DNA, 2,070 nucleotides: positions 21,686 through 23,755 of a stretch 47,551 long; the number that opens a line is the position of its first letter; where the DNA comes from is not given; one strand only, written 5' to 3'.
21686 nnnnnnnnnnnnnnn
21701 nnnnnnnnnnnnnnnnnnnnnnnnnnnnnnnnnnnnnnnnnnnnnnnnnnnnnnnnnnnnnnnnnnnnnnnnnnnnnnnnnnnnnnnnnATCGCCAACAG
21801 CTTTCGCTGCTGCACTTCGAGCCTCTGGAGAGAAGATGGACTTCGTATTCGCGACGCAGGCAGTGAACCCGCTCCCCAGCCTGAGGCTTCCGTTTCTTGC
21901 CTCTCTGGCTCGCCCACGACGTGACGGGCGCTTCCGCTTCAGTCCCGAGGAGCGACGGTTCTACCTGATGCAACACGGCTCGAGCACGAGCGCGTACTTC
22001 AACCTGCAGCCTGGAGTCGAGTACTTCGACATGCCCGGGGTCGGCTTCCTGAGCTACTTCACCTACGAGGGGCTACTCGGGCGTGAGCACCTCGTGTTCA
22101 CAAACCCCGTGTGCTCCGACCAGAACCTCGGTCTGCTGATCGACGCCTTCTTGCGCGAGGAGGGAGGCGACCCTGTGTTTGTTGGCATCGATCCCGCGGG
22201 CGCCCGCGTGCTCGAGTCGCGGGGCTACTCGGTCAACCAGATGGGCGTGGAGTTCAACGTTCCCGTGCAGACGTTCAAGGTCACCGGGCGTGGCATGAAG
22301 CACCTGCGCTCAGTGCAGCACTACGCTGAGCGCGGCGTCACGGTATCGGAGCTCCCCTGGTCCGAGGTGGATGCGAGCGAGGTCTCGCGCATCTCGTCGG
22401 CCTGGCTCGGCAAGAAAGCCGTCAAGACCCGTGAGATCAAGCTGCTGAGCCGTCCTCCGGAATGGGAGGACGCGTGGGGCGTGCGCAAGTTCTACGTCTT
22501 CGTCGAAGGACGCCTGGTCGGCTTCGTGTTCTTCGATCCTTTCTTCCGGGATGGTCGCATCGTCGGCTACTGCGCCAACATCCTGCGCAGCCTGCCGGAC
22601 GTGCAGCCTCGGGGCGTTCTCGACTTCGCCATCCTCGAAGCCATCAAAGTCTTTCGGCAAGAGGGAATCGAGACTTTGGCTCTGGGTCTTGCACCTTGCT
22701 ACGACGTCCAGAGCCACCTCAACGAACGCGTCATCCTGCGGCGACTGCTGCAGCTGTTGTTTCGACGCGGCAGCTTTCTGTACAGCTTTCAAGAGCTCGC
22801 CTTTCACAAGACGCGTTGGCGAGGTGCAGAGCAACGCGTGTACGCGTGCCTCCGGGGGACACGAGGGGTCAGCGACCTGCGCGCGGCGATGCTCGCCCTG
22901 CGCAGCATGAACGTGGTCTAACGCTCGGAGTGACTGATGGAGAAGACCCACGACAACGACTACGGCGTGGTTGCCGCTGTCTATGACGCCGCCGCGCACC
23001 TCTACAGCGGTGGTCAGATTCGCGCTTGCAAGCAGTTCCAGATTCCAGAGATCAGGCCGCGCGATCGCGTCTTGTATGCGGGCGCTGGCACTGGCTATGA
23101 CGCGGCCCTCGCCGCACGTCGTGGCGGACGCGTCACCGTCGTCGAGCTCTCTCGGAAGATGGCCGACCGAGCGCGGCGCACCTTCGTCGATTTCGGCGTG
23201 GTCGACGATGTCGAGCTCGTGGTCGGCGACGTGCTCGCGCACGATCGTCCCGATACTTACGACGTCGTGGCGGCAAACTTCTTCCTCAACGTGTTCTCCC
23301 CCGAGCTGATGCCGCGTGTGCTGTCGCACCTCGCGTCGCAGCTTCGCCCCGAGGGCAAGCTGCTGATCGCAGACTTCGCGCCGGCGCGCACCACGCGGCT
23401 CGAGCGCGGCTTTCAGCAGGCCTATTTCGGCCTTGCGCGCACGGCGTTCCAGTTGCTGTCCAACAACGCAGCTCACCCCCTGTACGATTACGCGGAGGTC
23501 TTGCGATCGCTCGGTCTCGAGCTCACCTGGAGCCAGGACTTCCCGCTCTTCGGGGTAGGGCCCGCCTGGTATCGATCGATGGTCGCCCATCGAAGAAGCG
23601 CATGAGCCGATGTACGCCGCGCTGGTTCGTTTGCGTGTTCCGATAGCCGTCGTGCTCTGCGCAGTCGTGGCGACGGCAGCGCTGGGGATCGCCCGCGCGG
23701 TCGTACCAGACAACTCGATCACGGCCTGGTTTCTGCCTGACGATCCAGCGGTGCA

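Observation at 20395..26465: Five-gene operon coupling a flavin monooxygenase, a stand-alone MprF-C-like (DUF2156) transferase and a methyltransferase to an MMPL exporter and an SRPBCC ligand-binding protein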

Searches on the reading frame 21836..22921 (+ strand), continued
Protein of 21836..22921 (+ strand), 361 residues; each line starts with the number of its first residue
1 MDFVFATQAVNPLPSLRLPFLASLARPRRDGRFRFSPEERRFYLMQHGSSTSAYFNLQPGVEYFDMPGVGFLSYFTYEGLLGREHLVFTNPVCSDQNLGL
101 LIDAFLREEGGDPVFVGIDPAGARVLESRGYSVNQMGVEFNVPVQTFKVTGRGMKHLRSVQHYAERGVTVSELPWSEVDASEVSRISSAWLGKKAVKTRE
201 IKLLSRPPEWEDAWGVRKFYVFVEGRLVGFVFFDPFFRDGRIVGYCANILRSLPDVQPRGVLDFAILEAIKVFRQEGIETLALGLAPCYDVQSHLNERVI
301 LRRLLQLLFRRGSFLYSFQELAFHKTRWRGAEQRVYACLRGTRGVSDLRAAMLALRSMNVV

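Call 86: search_protein_families(library=pfam, proteins=[L079:1926-3719:+, L079:3723-4595:+, L079:4592-5275:+, L079:5400-6221:-, L064:24-569:+, L064:585-1292:+, L064:1354-1986:+, L076:466-1587:+, L071:1908-2708:+, L073:2447-3763:-], max_evalue=0.001)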
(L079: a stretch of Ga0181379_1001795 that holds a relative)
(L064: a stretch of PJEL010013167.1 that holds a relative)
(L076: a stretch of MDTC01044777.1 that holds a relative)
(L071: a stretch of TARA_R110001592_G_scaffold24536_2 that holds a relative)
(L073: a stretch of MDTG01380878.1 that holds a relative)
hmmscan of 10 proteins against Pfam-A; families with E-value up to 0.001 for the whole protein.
L079:1926-3719:+ (597 aa): 2 families
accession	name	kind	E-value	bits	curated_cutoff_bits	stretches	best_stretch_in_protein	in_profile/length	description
PF07969.17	Amidohydro_3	-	7.4e-12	45.9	29.7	1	53-101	1-54/472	Amidohydrolase family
PF01979.26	Amidohydro_1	-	2.8e-07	30.5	25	0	61-94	1-53/345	Amidohydrolase family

L079:3723-4595:+ (290 aa): 3 families
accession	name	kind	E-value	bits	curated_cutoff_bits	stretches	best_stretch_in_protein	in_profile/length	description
PF00561.26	Abhydrolase_1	-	6.1e-26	92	25.8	1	22-250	4-243/245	alpha/beta hydrolase fold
PF12697.13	Abhydrolase_6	-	1.8e-18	68.4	26.3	1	22-255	2-214/217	Alpha/beta hydrolase family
PF12146.15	Hydrolase_4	-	6.6e-06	26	27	1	22-226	8-207/239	Serine aminopeptidase, S33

L079:4592-5275:+ (227 aa): 1 family
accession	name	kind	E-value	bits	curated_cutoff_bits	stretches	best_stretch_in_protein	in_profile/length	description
PF00440.29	TetR_N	-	5.5e-13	48.9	24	1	28-73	2-47/47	Bacterial regulatory proteins, tetR family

L079:5400-6221:- (273 aa): 2 families
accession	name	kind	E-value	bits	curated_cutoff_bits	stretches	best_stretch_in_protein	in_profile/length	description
PF01709.26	Transcrip_reg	-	1.7e-51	174.5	27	1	115-272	1-160/160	TACO1/YebC second and third domain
PF20772.2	TACO1_YebC_N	-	1.5e-23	83.5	36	1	40-109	2-72/73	TACO1/YebC protein N-terminal domain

L064:24-569:+ (181 aa): 2 families
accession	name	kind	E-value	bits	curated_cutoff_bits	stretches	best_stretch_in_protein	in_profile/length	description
PF07731.20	Cu-oxidase_2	-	8e-27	94.1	20.4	1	65-178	3-131/137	Multicopper oxidase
PF07732.21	Cu-oxidase_3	-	7.6e-09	36.1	21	1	74-174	9-108/119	Multicopper oxidase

L064:585-1292:+ (235 aa): 1 family
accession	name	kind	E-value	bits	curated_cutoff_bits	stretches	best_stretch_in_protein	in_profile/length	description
PF05275.17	CopB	-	3.7e-80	268.9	27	1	30-235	2-208/208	Copper resistance protein B precursor (CopB)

L064:1354-1986:+ (210 aa): 1 family
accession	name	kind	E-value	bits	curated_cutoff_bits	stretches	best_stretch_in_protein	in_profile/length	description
PF09990.14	DUF2231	-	1.3e-08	35.4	26.4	1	9-142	5-137/139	Predicted membrane protein (DUF2231)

L076:466-1587:+ (373 aa): 0 families

L071:1908-2708:+ (266 aa): 0 families

L073:2447-3763:- (438 aa): 3 families
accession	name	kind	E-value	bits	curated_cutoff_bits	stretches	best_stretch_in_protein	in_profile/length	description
PF00107.32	ADH_zinc_N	-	1.5e-19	70.7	31.8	1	238-379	1-118/129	Zinc-binding dehydrogenase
PF08240.17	ADH_N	-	3.3e-17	63.1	23.5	1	74-195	2-104/104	Alcohol dehydrogenase GroES-like domain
PF13602.12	ADH_zinc_N_2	-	3.3e-05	25.2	27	1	317-418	21-128/134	Zinc-binding dehydrogenase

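Call 98: predict_structure(alignment_id=A1)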
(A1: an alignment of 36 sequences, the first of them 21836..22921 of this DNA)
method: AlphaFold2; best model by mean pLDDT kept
length: 361 residues; sequences in the alignment: 36
mean_pLDDT: 89.5   pTM: 0.87
mean pLDDT of the five models: 89.5, 89.1, 87.8, 87.4, 86.9
residues with pLDDT >= 90: 273; 70-90: 54; 50-70: 11; < 50: 23
segments of 3 or more residues with pLDDT < 50: 1-18, 21-25
pLDDT, mean of each block of 10 residues (from residue 1): 33 44 50 88 97 93 96 90 91 97 95 94 96 97 98 96 97 98 96 78 85 97 98 98 97 95 98 98 96 95 95 89 95 96 86 82 78
secondary structure, 60 per line:
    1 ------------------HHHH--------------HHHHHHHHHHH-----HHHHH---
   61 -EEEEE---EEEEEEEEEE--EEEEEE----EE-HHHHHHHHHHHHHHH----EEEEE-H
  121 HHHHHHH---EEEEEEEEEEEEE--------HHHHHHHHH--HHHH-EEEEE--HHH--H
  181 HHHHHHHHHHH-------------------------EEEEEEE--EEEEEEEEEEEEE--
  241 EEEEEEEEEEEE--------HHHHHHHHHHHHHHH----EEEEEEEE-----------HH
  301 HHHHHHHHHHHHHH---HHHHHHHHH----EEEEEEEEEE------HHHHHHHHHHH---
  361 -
elements in order: H19-22 H37-47 H53-57 E62-66 E70-79 E82-87 H95-109 E114-118 H120-127 E131-143 H152-160 H163-166 E168-172 H180-191 E217-223 E226-238 E241-252 H261-275 E280-287 H299-314 H318-326 E331-340 H347-357

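Call 100: fold_search(model_id=the predicted structure, library=pdb)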
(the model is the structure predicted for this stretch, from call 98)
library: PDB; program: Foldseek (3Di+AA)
matches with E <= 10: 966; with E <= 0.001: 136
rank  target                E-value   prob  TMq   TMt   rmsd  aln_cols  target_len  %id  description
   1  5vrv_B                7.2e-20  1.00  0.69  0.78   3.9       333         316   21  2.05 Angstrom Resolution Crystal Structure of C-terminal Domain (DUF2156) of Putative Lysylphosphatidylglycerol Synthe (released 2017-05-24)
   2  4v36_A                1.1e-19  1.00  0.72  0.79   4.1       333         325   20  The structure of L-PGS from Bacillus licheniformis (released 2015-08-19)
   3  5vrv_F                1.4e-19  1.00  0.69  0.78   3.8       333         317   21  2.05 Angstrom Resolution Crystal Structure of C-terminal Domain (DUF2156) of Putative Lysylphosphatidylglycerol Synthe (released 2017-05-24)
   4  4v35                  2.0e-19  1.00  0.71  0.79   4.2       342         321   20  The Structure of A-PGS from Pseudomonas aeruginosa (released 2015-08-19)
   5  5vrv_A                2.3e-19  1.00  0.67  0.75   4.5       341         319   21  2.05 Angstrom Resolution Crystal Structure of C-terminal Domain (DUF2156) of Putative Lysylphosphatidylglycerol Synthe (released 2017-05-24)
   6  4v34                  2.9e-19  1.00  0.70  0.77   4.6       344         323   20  The Structure of A-PGS from Pseudomonas aeruginosa (SeMet derivative) (released 2015-08-19)
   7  5vrv_C                3.4e-19  1.00  0.68  0.77   4.0       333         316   22  2.05 Angstrom Resolution Crystal Structure of C-terminal Domain (DUF2156) of Putative Lysylphosphatidylglycerol Synthe (released 2017-05-24)
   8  5vrv_E                3.4e-19  1.00  0.68  0.76   4.2       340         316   20  2.05 Angstrom Resolution Crystal Structure of C-terminal Domain (DUF2156) of Putative Lysylphosphatidylglycerol Synthe (released 2017-05-24)
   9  5vrv_D                3.9e-19  1.00  0.69  0.78   4.0       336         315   21  2.05 Angstrom Resolution Crystal Structure of C-terminal Domain (DUF2156) of Putative Lysylphosphatidylglycerol Synthe (released 2017-05-24)
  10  4v36_B                7.1e-19  1.00  0.71  0.80   4.1       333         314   18  The structure of L-PGS from Bacillus licheniformis (released 2015-08-19)
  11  9goe_A                4.5e-18  1.00  0.64  0.31   6.1       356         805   18  Cryo-EM structure of the multiple peptide resistance factor (MprF) from Pseudomonas aeruginosa bound to a synthetic na (released 2025-03-12)
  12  7duw_A                9.9e-18  1.00  0.71  0.33   3.7       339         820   20  Cryo-EM structure of the multiple peptide resistance factor (MprF) loaded with two lysyl-phosphatidylglycerol molecule (released 2021-04-21)
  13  9j8s_A                2.2e-17  1.00  0.66  0.32   5.4       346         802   18  MprF from Pseudomonas aeruginosa in nanodisc, C2 symmetry (released 2025-09-03)
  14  7f47                  2.3e-17  1.00  0.68  0.32   5.1       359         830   20  Cryo-EM structure of Rhizobium etli MprF (released 2022-06-22)
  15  6lv0_A                2.4e-17  1.00  0.70  0.79   3.8       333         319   20  Crystal structure of the soluble domain of the multiple peptide resistance factor (MprF) from Rhizobium tropici (released 2021-02-03)
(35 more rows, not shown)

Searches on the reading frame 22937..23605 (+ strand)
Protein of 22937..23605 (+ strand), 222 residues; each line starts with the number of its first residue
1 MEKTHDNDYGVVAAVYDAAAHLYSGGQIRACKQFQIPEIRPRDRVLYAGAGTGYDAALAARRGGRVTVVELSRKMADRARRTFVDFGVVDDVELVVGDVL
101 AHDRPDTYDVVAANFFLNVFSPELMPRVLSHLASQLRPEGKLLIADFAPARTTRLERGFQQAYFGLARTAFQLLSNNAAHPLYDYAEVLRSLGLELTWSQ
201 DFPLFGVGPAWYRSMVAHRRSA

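Call 4: search_protein_families(library=pfam, proteins=[window:22937-23605:+], max_evalue=0.01)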
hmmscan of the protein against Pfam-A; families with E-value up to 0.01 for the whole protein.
window:22937-23605:+ (222 aa): 9 families
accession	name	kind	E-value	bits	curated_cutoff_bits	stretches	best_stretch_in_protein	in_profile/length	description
PF13649.12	Methyltransf_25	-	2e-14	54.5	27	1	45-140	1-97/97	Methyltransferase domain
PF08241.18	Methyltransf_11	-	1e-11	45.7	21.2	1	47-144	2-95/95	Methyltransferase domain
PF13489.12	Methyltransf_23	-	1.1e-11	45.2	27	1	32-169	13-140/164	Methyltransferase domain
PF08242.18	Methyltransf_12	-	2.4e-11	44.7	30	1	48-142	3-98/98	Methyltransferase domain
PF13847.12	Methyltransf_31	-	8.7e-07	29.2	27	1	42-148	4-113/145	Methyltransferase domain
PF01209.24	Ubie_methyltran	-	9e-06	25.6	20.1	1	11-177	15-184/233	ubiE/COQ5 methyltransferase family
PF05175.20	MTS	-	4.6e-05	23.6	23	1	33-164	21-159/170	Methyltransferase small domain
PF01135.25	PCMT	-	6e-05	23.4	20.3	1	36-143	68-170/210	Protein-L-isoaspartate(D-aspartate) O-methyltransferase (PCMT)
PF05724.17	TPMT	-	0.0012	19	26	1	40-144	36-154/218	Thiopurine S-methyltransferase (TPMT)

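Call 6: search_protein_families(library=ncbifam, proteins=[window:22937-23605:+], max_evalue=0.01)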
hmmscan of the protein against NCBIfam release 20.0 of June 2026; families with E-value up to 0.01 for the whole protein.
window:22937-23605:+ (222 aa): 41 families (the best 25 are shown)
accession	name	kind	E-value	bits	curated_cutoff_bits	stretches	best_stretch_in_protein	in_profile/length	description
NF043040.1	corrin_prot_MT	hypoth_equivalog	8.5e-24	84.2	180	1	14-199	13-201/216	corrinoid protein-associated methyltransferase CpaM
NF001240.0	PRK00216.1-1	equivalog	1.6e-12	47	378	1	10-180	30-204/251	bifunctional demethylmenaquinone methyltransferase/2-methoxy-6-polyprenyl-1,4-benzoquinol methylase UbiE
TIGR02021.1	BchM-ChlM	equivalog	3.2e-10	39.8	158.9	1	43-150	56-158/218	magnesium protoporphyrin IX methyltransferase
NF041536.1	ArsM_DUF2284_UU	exception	1.1e-09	37.2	575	1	8-148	47-184/459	arsenite methyltransferase/DUF2284 domain selenoprotein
NF008823.0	PRK11873.1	subfamily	1.6e-09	37.7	263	1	35-147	71-184/272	arsenite methyltransferase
NF047649.1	MTase_UXPK_star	exception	2e-09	36.9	460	1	33-147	69-184/283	methyltransferase/UXPK-star double selenoprotein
NF001241.0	PRK00216.1-2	equivalog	7.5e-09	35.6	327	1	11-164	19-167/231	demethylmenaquinone methyltransferase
TIGR01934.1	MenG_MenH_UbiE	subfamily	1.4e-08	34.3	158.35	1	12-165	8-161/223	ubiquinone/menaquinone biosynthesis methyltransferase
NF041537.1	ArsM_AhpD_UU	exception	1.4e-08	34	510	1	33-148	68-184/345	arsenite methyltransferase/AhpD domain selenoprotein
NF001453.0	PRK00312.1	equivalog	1.9e-08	34.2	188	1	35-145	74-176/217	protein-L-isoaspartate(D-aspartate) O-methyltransferase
TIGR04364.1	methyltran_FxLD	equivalog_domain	4.4e-08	32.6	320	1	38-112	79-155/394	methyltransferase, FxLD system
NF038099.1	AsSugarArsM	exception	6.4e-08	32.1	400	1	36-149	53-176/321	arsenosugar biosynthesis arsenite methyltransferase ArsM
TIGR04188.1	methyltr_grsp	subfamily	1.6e-07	31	380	1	38-111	104-178/363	ATP-grasp peptide maturase system methyltransferase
NF001244.0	PRK00216.1-5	equivalog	3.5e-07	29.8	216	1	12-165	17-173/236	bifunctional demethylmenaquinone methyltransferase/2-methoxy-6-polyprenyl-1,4-benzoquinol methylase UbiE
TIGR02072.1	BioC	equivalog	6.3e-07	29.4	184.95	1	16-162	9-150/244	malonyl-ACP O-methyltransferase BioC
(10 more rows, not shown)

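Call 52: search_solved_structures(query=window:22937-23605:+, max_evalue=0.001)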
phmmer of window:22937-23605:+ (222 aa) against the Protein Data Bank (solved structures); distinct sequences matched with E-value up to 0.001: 30.
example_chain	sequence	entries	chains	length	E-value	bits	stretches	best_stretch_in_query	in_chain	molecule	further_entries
1qzz_A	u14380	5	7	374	3.8e-08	36.5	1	45-159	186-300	aclacinomycin-10-hydroxylase | Protein RdmB | Aclacinomycin 10-hydroxylase RdmB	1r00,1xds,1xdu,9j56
7phd_A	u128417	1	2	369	1.9e-06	30.9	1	44-152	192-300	Carminomycin 4-O-methyltransferase DnrK,Methyltransferase domain-containing protein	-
7phf_A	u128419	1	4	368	2.4e-06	30.6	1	44-159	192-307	Carminomycin 4-O-methyltransferase DnrK,Methyltransferase domain-containing protein,Aclaci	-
7oy1_A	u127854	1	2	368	2.5e-06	30.6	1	44-159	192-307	Carminomycin 4-O-methyltransferase DnrK,Methyltransferase domain-containing protein,Aclaci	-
7pga_A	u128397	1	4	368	3.4e-06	30.1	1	44-159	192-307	Carminomycin 4-O-methyltransferase DnrK,Methyltransferase domain-containing protein,Aclaci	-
7owb_A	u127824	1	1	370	4.3e-06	29.8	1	44-149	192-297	Carminomycin 4-O-methyltransferase DnrK,Methyltransferase domain-containing protein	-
7pgj_A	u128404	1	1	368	6.5e-06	29.2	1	44-150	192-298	Carminomycin 4-O-methyltransferase DnrK,Methyltransferase domain-containing protein,Aclaci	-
8gdu_A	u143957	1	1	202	8.8e-06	28.8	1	36-149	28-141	Methyltransferase domain-containing protein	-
4wxh_A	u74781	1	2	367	9.8e-06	28.6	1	44-146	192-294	Carminomycin 4-O-methyltransferase DnrK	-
9la8_A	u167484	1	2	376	1.1e-05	28.5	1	44-146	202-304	Methyltransferase domain-containing protein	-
1tw2_A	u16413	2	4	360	1.1e-05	28.5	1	44-146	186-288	Carminomycin 4-O-methyltransferase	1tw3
9lac_A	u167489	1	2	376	1.1e-05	28.4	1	44-146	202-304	Methyltransferase domain-containing protein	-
5eeg_A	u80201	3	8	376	1.2e-05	28.4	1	44-146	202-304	Carminomycin 4-O-methyltransferase DnrK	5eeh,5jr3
7phe_A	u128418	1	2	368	1.2e-05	28.4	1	45-159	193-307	Carminomycin 4-O-methyltransferase DnrK,Methyltransferase domain-containing protein,Aclaci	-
8joz_A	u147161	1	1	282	1.2e-05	28.3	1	36-144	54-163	tRNA 5-carboxymethoxyuridine methyltransferase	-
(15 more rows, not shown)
